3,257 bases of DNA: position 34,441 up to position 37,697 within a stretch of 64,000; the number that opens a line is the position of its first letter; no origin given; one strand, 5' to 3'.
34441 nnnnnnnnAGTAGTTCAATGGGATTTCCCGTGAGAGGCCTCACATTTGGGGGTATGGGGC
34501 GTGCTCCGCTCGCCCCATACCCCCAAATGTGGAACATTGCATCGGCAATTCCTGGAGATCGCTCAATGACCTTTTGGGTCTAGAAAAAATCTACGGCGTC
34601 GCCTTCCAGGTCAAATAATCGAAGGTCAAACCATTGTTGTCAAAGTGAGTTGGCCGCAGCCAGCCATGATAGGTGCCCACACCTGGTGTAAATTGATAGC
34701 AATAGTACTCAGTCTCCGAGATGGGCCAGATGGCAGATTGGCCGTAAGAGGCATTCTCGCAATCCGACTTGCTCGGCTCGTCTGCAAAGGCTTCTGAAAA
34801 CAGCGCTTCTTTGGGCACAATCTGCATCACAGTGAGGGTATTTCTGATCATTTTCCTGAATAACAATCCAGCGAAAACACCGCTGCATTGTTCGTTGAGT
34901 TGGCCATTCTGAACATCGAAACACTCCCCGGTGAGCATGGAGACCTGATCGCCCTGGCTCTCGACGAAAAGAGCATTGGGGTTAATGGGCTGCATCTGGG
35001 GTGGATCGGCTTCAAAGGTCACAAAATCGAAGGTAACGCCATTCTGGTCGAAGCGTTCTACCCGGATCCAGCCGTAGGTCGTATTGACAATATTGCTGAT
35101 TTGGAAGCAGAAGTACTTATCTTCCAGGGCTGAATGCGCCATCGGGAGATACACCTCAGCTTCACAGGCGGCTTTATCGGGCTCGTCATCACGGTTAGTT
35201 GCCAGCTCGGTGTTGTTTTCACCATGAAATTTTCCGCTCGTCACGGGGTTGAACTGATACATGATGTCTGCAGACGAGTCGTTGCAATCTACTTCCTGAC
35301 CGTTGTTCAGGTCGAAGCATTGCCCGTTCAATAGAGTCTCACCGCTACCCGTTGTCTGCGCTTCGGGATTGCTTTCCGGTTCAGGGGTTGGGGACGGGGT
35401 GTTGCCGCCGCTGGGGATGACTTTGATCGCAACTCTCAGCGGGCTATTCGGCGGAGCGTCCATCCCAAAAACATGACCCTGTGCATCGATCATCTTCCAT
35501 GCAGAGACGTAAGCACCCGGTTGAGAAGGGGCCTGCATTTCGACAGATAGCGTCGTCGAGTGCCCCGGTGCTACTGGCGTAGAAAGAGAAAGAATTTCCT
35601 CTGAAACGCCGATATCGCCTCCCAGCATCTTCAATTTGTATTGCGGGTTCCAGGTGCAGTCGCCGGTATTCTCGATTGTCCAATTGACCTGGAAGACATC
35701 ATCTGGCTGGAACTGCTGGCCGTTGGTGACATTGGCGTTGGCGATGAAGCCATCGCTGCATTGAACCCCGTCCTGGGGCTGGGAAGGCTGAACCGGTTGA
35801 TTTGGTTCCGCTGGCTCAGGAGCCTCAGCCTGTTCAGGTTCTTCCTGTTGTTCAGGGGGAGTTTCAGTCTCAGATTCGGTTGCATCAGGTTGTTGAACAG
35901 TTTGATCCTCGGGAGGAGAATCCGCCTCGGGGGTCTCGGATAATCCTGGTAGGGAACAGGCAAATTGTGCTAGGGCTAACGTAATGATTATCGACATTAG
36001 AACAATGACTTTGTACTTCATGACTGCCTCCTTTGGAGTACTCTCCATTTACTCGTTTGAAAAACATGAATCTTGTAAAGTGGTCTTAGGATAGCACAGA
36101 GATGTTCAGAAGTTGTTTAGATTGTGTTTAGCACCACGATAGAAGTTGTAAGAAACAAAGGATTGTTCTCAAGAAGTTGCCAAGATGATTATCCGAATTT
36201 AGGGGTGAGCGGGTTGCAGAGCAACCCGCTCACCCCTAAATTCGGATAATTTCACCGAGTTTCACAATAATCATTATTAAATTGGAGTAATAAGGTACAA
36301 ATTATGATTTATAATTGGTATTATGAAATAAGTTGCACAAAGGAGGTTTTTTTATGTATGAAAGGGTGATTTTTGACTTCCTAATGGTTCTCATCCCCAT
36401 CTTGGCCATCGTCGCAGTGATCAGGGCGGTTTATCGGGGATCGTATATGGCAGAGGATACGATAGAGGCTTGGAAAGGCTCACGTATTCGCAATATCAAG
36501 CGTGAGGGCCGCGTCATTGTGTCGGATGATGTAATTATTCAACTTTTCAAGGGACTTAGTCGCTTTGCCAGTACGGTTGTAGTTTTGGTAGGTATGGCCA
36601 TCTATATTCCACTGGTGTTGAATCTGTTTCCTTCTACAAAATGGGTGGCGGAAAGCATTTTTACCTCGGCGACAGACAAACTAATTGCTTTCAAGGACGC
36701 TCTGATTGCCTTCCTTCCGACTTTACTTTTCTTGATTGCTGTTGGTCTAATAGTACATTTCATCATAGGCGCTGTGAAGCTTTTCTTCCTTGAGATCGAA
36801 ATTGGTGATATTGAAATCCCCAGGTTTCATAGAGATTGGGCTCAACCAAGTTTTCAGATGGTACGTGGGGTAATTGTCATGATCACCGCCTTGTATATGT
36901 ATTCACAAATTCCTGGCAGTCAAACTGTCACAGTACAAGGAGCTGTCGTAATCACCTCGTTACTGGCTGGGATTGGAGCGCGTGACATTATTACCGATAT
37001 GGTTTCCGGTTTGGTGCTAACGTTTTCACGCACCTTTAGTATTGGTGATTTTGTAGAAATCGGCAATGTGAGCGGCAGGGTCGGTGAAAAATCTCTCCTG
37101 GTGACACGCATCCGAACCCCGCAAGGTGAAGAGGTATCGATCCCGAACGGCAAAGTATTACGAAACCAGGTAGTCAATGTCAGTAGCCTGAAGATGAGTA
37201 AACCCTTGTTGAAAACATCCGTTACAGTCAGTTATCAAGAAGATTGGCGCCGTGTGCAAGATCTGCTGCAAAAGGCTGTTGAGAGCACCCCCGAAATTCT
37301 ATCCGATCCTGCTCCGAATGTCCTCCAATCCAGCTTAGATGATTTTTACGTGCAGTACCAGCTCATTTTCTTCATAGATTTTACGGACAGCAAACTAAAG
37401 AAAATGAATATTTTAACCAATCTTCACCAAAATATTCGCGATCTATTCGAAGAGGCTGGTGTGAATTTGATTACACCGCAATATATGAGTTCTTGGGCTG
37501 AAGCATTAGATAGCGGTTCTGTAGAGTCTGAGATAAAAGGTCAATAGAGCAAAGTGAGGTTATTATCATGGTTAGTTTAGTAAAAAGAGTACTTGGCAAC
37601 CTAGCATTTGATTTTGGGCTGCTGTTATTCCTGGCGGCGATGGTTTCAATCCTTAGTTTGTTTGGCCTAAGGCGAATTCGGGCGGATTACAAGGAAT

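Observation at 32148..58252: Five minus-strand operons share one pho-box-like promoter next to an OmpR-type two-component system: a candidate undescribed envelope/secretome regulon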

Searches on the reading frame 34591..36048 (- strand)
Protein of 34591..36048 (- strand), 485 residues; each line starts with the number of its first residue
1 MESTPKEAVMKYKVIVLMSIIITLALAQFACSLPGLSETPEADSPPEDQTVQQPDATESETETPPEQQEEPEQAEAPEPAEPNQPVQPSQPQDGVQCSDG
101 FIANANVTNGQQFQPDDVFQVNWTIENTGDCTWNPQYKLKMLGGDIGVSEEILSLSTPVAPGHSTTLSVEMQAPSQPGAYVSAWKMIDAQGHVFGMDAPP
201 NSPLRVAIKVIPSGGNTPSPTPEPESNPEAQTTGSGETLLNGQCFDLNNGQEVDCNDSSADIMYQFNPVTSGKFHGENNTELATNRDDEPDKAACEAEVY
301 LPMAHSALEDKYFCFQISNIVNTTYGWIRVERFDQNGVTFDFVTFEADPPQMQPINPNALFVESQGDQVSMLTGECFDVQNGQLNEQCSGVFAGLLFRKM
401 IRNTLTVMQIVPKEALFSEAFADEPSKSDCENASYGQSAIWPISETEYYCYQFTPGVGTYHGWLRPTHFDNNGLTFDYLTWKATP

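Call 6: search_protein_families(library=pfam, proteins=[window:34591-36048:-])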
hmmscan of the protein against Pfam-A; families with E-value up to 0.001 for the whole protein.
window:34591-36048:- (485 aa): 1 family
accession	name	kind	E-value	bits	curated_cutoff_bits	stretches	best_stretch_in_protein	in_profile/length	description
PF16158.11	N_BRCA1_IG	-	7.8e-21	75.1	28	1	106-195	1-99/108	Ig-like domain from next to BRCA1 gene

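Call 18: search_protein_families(library=ncbifam, proteins=[window:34591-36048:-], max_evalue=0.00001)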
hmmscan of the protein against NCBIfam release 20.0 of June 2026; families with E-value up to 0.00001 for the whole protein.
window:34591-36048:- (485 aa): 0 families

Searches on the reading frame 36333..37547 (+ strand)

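Call 7: search_protein_families(library=pfam, proteins=[window:36333-37547:+])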
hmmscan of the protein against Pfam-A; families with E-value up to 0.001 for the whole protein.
window:36333-37547:+ (404 aa): 2 families
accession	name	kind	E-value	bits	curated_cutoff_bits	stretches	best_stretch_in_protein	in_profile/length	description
PF00924.24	MS_channel_2nd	-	3.3e-21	75.6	20.2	1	218-284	1-67/68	Mechanosensitive ion channel, beta-domain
PF21082.3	MS_channel_3rd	-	3.6e-09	37.4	21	1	294-378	2-87/88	Mechanosensitive ion channel MscS, C-terminal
